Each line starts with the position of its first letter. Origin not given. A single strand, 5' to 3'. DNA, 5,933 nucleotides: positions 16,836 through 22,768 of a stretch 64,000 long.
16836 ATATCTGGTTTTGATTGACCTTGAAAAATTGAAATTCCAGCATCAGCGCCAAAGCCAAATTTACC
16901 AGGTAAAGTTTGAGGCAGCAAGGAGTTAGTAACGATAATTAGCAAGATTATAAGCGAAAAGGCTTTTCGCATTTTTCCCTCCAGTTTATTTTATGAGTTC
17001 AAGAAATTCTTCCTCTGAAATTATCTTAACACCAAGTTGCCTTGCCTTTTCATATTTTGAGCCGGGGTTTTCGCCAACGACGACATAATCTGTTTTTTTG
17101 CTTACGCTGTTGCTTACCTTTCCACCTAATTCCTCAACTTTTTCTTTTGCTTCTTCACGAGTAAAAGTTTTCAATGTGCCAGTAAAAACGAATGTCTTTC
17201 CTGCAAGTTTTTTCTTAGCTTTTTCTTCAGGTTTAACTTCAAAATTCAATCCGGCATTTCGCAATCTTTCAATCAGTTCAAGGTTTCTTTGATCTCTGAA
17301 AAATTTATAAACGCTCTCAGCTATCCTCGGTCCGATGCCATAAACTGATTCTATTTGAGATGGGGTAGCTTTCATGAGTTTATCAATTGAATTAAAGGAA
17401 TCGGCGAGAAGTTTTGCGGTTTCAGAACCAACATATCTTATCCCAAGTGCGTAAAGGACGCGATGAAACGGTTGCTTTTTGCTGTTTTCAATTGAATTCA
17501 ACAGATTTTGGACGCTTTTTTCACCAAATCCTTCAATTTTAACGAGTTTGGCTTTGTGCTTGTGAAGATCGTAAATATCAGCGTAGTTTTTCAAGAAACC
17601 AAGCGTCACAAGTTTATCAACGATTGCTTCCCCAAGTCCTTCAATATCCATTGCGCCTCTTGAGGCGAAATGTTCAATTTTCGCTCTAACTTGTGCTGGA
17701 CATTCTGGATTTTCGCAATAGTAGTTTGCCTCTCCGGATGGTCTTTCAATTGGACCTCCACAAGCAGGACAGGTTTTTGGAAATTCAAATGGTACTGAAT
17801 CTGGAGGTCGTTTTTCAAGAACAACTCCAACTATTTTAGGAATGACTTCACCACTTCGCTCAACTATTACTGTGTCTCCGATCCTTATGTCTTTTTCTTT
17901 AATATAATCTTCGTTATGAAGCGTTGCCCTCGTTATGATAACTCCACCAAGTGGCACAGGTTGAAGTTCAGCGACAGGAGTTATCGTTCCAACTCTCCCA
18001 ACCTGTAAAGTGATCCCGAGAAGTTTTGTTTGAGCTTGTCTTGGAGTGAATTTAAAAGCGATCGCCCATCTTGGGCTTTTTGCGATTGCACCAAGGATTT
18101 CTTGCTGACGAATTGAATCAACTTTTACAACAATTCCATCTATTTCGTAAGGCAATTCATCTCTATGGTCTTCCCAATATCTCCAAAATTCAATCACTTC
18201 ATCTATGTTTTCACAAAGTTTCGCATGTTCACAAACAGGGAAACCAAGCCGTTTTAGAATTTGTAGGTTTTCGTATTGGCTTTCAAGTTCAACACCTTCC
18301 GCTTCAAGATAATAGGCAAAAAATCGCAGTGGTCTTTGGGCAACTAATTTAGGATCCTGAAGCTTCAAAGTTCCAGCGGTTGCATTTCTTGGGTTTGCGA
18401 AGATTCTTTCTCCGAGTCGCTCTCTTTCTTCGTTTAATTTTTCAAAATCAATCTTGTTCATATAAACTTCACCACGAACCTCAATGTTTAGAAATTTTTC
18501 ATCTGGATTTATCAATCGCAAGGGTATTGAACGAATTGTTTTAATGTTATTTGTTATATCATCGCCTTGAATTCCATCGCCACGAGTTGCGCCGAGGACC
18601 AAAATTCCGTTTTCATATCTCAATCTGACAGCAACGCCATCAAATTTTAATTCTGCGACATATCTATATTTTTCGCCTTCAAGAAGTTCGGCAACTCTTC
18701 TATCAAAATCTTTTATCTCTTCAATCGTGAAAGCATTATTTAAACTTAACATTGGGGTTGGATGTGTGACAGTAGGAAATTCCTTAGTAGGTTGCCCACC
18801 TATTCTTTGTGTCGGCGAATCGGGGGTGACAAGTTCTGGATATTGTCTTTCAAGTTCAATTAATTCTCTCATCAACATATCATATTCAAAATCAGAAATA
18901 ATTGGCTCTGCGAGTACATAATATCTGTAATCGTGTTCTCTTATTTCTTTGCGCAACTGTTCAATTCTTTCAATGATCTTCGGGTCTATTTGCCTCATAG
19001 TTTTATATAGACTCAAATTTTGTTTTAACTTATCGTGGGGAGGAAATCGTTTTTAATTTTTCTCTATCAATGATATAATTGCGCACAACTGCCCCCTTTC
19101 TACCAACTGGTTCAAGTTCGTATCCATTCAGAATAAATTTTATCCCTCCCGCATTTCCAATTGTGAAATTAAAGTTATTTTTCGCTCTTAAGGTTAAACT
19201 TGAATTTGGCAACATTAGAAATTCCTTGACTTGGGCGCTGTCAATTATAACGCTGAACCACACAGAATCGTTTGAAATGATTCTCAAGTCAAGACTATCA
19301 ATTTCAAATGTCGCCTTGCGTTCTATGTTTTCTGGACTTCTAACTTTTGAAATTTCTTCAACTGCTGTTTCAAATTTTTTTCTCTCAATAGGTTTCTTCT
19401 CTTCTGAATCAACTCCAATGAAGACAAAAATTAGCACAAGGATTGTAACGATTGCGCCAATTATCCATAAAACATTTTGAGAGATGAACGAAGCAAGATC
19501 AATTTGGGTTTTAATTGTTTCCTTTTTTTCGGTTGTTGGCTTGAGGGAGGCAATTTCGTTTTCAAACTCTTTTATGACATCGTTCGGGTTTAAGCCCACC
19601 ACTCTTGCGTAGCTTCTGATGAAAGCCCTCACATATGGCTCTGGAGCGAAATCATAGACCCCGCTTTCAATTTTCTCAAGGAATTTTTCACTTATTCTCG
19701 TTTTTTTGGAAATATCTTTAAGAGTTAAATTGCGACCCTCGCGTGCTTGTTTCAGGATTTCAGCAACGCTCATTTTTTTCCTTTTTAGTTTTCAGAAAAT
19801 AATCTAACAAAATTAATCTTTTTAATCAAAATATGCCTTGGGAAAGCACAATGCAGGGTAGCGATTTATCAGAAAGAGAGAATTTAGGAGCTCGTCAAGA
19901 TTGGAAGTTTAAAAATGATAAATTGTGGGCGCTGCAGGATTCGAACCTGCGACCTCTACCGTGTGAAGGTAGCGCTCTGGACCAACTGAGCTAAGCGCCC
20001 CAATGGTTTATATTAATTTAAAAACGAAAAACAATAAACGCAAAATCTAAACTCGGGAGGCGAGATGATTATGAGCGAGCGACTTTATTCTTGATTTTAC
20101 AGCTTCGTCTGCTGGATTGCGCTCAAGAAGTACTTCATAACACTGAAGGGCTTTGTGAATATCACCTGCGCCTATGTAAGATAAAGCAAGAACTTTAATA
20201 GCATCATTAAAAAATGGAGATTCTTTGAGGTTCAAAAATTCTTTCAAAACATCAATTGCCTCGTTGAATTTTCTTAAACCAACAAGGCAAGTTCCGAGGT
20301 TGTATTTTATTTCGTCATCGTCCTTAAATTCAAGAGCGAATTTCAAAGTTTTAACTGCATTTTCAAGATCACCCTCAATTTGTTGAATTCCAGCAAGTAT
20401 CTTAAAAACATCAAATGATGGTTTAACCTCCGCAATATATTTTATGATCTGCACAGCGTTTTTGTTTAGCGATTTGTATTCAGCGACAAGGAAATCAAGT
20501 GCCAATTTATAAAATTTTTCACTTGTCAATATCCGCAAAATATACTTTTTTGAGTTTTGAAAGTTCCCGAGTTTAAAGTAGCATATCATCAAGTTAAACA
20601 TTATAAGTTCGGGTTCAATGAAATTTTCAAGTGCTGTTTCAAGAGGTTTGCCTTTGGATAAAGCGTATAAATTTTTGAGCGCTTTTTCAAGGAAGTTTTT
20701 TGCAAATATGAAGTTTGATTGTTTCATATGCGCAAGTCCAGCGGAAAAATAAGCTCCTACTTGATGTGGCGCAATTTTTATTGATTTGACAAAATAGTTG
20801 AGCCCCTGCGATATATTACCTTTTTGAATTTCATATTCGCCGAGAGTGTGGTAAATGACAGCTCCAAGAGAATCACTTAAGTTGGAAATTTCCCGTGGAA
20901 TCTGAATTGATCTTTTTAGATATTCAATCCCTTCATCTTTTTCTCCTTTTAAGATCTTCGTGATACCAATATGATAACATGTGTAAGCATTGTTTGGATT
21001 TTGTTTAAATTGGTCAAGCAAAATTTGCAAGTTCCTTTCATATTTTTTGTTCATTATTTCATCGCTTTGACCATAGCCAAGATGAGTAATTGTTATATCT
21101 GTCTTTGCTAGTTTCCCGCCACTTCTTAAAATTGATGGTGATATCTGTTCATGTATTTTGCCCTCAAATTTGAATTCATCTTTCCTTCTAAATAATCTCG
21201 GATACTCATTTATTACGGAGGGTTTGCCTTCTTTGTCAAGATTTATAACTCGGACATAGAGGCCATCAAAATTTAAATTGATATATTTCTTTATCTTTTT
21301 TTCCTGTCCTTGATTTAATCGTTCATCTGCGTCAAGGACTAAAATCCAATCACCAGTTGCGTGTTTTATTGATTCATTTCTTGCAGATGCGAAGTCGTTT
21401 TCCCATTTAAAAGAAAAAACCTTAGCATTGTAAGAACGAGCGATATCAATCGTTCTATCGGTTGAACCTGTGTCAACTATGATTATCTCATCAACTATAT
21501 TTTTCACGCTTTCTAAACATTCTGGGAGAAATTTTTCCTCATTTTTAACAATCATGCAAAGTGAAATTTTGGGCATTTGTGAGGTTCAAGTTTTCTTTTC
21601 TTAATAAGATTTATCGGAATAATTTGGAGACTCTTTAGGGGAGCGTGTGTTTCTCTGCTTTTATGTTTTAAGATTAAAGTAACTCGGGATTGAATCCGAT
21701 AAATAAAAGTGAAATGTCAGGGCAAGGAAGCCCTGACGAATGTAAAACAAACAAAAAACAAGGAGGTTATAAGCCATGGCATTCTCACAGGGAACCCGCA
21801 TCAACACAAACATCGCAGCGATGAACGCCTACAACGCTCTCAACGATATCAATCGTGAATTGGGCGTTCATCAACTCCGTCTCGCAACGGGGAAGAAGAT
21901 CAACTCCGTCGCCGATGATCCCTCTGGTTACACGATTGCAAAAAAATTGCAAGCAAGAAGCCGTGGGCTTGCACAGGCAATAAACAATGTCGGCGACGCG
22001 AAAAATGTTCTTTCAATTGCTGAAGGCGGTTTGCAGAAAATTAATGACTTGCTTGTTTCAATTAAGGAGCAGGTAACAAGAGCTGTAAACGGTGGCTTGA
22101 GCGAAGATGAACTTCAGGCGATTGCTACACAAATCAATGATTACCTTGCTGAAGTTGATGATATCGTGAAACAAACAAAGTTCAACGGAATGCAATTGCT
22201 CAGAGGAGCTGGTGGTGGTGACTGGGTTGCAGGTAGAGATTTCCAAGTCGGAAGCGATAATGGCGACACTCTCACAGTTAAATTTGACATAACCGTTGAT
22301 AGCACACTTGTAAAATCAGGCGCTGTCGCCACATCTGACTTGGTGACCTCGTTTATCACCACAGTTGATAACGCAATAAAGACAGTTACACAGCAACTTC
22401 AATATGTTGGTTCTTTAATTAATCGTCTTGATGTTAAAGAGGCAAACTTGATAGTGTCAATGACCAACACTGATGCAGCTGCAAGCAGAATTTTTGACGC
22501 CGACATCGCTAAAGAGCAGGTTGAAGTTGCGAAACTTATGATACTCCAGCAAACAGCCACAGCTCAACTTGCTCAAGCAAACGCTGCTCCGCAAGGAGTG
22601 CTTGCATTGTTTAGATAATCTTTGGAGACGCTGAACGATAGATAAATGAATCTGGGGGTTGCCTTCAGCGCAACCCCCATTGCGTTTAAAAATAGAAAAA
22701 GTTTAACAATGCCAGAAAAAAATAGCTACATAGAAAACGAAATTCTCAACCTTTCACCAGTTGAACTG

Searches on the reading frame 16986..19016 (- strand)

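Call 52: search_protein_families(library=pfam, proteins=[window:16986-19016:-], max_evalue=0.00001)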
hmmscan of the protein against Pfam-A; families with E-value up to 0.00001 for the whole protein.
window:16986-19016:- (676 aa): 8 families
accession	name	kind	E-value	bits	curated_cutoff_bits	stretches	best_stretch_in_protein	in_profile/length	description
PF01653.23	DNA_ligase_aden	-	4e-93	312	27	1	78-325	2-252/253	NAD-dependent DNA ligase adenylation domain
PF03120.22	DNA_ligase_OB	-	4.3e-34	116.7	32.9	1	329-406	1-78/79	NAD-dependent DNA ligase OB-fold domain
PF12826.13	HHH_2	-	1.7e-24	86.2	27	1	519-582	1-64/64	Helix-hairpin-helix motif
PF00533.33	BRCT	-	2.5e-22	79.3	21.3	1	602-675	4-78/78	BRCA1 C Terminus (BRCT) domain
PF14520.12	HHH_5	-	2.4e-13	50.8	27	1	524-575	5-57/57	Helix-hairpin-helix domain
PF22745.1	Nlig-Ia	-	1.3e-10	42.3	27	1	14-64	2-52/92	DNA ligase-like, N-terminal NAD+-binding domain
PF03119.21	DNA_ligase_ZBD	-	1.2e-08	35.1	25.8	1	415-441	1-27/27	NAD-dependent DNA ligase C4 zinc finger domain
PF12738.14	PTCB-BRCT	-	1.3e-08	35.2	22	1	620-667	13-60/63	twin BRCT domain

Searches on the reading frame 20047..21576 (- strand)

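Call 11: search_protein_families(library=pfam, proteins=[window:20047-21576:-])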
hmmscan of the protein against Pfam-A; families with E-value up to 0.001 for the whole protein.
window:20047-21576:- (509 aa): 15 families
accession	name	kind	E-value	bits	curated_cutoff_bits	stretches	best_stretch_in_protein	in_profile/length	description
PF00535.33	Glycos_transf_2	-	7.8e-27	94.7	23.3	1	5-146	1-154/168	Glycosyl transferase family 2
PF07719.23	TPR_2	-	2.8e-19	68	27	0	463-489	7-33/34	Tetratricopeptide repeat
PF13181.12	TPR_8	-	2e-18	65.4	25.7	0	198-227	2-31/34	Tetratricopeptide repeat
PF00515.34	TPR_1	-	5.9e-15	54.8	27.8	0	424-444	4-24/34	Tetratricopeptide repeat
PF14559.12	TPR_19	-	1.5e-10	41.7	25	0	401-446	4-50/68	Tetratricopeptide repeat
PF13424.12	TPR_12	-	4.3e-10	40.1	30.1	0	202-269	8-75/77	Tetratricopeptide repeat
PF13174.12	TPR_6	-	1.4e-09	38.4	26.3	0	463-488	6-31/33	Tetratricopeptide repeat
PF13704.12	Glyco_tranf_2_4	-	2.6e-09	37.9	27.5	1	11-87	1-84/98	Glycosyl transferase family 2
PF13428.12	TPR_14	-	3.5e-07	30.7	23.5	0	459-493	3-37/44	Tetratricopeptide repeat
PF13432.12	TPR_16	-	1.1e-05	26.2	32.7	0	463-494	3-35/65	Tetratricopeptide repeat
PF13414.12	TPR_11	-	1.5e-05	25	26.8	0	250-286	5-41/42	TPR repeat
PF12895.13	ANAPC3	-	9.3e-05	23.1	27.2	0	400-446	35-81/82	Anaphase-promoting complex, cyclosome, subunit 3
PF14853.12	Fis1_TPR_C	-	0.00024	21.7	25.3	0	330-353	8-31/53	Fis1 C-terminal tetratricopeptide repeat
PF13371.12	TPR_9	-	0.00048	20.5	35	0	464-498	36-69/73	Tetratricopeptide repeat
PF17874.7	TPR_MalT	-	0.0006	19.6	45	0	200-303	43-145/336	MalT-like TPR region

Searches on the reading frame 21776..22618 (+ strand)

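Call 11: search_protein_families(library=pfam, proteins=[window:21776-22618:+])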
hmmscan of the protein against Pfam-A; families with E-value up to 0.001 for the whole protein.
window:21776-22618:+ (280 aa): 2 families
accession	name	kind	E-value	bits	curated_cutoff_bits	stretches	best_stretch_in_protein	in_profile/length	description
PF00669.25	Flagellin_N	-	2.7e-32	112.2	26.6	1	9-145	1-137/139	Bacterial flagellin N-terminal helical region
PF00700.27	Flagellin_C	-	5.6e-17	62.3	23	1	195-279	2-86/86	Bacterial flagellin C-terminal helical region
